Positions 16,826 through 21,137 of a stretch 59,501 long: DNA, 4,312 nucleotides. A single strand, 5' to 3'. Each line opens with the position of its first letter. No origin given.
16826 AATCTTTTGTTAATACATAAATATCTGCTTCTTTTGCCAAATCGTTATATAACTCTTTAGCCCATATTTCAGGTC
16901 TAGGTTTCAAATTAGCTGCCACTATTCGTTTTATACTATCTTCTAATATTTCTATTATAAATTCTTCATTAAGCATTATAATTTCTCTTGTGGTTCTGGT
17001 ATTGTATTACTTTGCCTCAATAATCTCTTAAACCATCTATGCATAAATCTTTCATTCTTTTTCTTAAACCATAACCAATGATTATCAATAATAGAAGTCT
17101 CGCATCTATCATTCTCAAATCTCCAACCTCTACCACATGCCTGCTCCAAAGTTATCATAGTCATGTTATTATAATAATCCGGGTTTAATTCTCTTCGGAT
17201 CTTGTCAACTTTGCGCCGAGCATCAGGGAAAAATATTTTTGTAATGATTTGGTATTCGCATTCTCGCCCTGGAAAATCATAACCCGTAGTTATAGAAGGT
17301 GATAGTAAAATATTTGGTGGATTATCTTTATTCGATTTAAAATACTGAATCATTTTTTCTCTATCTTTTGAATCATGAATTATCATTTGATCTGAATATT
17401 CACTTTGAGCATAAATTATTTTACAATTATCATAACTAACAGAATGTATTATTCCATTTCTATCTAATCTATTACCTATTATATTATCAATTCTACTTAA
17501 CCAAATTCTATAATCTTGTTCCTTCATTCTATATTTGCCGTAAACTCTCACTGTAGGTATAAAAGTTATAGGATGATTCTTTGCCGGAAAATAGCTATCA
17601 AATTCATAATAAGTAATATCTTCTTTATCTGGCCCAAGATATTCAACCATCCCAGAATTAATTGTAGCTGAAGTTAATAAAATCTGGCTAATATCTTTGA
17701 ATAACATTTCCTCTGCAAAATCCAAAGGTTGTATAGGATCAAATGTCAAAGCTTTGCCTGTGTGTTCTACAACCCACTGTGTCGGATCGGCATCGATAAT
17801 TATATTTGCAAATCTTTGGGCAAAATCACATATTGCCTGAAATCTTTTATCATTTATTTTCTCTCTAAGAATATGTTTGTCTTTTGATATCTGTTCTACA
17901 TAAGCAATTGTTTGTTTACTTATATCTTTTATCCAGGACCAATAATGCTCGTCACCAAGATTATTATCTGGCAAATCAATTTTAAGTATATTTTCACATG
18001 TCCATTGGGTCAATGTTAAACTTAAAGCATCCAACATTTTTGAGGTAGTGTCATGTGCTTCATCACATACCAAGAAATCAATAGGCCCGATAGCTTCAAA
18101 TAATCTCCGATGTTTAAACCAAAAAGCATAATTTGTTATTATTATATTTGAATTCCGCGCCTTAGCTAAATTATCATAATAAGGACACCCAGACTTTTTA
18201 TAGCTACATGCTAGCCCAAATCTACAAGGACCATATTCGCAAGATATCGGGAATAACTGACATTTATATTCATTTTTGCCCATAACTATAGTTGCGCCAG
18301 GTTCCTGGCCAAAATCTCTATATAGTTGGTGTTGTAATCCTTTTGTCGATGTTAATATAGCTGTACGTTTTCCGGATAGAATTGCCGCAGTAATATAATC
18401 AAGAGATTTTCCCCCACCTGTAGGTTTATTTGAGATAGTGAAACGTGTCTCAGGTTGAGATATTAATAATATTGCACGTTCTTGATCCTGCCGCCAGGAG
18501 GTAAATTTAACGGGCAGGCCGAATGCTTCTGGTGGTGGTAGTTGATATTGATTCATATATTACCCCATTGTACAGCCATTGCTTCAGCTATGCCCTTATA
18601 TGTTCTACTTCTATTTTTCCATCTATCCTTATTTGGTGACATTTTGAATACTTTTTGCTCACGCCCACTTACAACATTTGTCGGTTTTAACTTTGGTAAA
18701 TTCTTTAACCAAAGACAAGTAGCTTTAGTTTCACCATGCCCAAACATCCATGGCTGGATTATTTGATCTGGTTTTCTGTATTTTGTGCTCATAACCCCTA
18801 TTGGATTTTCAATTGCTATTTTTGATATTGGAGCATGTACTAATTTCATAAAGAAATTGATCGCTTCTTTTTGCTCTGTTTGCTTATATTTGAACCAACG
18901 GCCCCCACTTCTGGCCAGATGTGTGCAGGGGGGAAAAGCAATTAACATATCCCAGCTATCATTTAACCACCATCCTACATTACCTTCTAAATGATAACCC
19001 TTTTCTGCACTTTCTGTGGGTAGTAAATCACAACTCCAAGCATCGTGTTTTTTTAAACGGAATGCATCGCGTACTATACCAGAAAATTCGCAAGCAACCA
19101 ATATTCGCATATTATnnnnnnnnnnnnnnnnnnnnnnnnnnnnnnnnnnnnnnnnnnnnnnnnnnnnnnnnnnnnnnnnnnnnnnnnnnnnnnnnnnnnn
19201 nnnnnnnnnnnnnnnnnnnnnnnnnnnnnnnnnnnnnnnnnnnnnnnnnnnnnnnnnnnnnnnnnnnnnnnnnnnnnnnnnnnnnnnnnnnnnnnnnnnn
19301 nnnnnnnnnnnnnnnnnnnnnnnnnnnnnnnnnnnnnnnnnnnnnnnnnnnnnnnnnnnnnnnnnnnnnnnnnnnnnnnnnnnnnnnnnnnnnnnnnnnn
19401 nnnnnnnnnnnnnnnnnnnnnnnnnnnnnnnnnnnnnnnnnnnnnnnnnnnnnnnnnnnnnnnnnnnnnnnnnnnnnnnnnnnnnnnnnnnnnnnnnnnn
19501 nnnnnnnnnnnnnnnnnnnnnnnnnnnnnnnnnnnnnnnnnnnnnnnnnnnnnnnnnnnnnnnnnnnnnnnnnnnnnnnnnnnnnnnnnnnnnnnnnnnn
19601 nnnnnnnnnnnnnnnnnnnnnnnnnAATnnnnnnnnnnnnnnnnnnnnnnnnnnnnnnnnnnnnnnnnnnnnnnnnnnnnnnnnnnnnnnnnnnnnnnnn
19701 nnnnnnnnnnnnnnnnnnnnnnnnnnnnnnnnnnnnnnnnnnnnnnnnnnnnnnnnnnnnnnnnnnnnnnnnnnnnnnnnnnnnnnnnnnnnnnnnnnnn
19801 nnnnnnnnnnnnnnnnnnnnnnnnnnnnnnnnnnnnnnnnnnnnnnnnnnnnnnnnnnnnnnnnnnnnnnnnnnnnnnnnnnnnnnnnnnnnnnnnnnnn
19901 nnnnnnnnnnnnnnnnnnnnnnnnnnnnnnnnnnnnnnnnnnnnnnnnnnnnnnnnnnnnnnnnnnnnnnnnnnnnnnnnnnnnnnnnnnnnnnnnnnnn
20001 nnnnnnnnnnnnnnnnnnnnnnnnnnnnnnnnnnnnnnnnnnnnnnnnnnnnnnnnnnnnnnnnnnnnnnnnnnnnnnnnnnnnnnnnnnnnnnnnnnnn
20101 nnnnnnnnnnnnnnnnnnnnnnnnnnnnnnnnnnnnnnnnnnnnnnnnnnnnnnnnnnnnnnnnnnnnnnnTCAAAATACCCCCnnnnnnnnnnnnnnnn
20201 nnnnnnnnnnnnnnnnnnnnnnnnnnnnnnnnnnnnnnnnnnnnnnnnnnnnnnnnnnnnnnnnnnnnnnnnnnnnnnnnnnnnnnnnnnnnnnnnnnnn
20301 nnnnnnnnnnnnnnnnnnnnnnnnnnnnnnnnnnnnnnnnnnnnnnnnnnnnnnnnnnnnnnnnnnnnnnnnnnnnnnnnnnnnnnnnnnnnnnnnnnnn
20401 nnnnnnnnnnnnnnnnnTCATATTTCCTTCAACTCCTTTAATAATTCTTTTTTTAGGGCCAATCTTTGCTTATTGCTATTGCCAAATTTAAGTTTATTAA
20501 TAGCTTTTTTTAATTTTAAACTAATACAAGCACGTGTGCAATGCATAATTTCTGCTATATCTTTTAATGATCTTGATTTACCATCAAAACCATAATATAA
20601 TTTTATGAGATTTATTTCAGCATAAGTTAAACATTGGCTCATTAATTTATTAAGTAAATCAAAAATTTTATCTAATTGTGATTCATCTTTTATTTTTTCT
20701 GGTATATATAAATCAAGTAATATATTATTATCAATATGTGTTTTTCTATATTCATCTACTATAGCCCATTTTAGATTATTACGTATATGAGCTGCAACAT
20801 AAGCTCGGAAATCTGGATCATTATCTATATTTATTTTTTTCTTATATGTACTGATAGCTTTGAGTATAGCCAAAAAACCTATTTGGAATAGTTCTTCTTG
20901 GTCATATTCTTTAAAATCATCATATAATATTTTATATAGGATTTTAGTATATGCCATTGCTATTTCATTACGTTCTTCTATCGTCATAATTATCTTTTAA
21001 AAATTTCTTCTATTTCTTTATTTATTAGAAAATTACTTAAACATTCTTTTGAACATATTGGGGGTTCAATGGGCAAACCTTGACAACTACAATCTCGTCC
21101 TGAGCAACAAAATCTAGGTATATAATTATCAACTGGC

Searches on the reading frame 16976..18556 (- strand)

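Call 15: search_protein_families(library=pfam, max_evalue=0.001, proteins=[window:16976-18556:-])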
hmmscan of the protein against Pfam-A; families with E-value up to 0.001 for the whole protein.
window:16976-18556:- (526 aa): 3 families
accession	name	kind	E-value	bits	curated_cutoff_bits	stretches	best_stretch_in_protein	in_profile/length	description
PF13307.12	Helicase_C_2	-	5.2e-13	49.8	25.3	1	382-508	26-166/170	Helicase C-terminal domain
PF00270.35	DEAD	-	2e-09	37.8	26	1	23-178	2-138/167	DEAD/DEAH box helicase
PF04851.21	ResIII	-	0.00035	21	22.5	0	21-173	4-140/164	Type III restriction enzyme, res subunit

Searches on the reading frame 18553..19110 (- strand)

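Call 15: search_protein_families(library=pfam, max_evalue=0.001, proteins=[window:18553-19110:-])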
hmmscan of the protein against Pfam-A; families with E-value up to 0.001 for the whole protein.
window:18553-19110:- (185 aa): 0 families

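Call 62: search_protein_families(library=phrogs, max_evalue=0.001, proteins=[window:18553-19110:-])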
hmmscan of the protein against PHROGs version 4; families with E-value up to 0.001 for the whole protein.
window:18553-19110:- (185 aa): 2 families
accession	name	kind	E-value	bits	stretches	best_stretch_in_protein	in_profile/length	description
phrog_757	-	other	2e-63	214.8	1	1-184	15-220/247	DNA methyltransferase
phrog_27471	-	unknown function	1.2e-45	154.6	1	92-183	2-93/93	-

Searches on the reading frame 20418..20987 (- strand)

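Call 16: search_protein_families(library=pfam, max_evalue=0.001, proteins=[window:20418-20987:-])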
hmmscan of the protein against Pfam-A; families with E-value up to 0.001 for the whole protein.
window:20418-20987:- (189 aa): 1 family
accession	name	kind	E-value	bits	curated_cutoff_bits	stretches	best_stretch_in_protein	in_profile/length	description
PF04545.22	Sigma70_r4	-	3.1e-05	23.8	24.1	1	120-167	5-49/50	Sigma-70, region 4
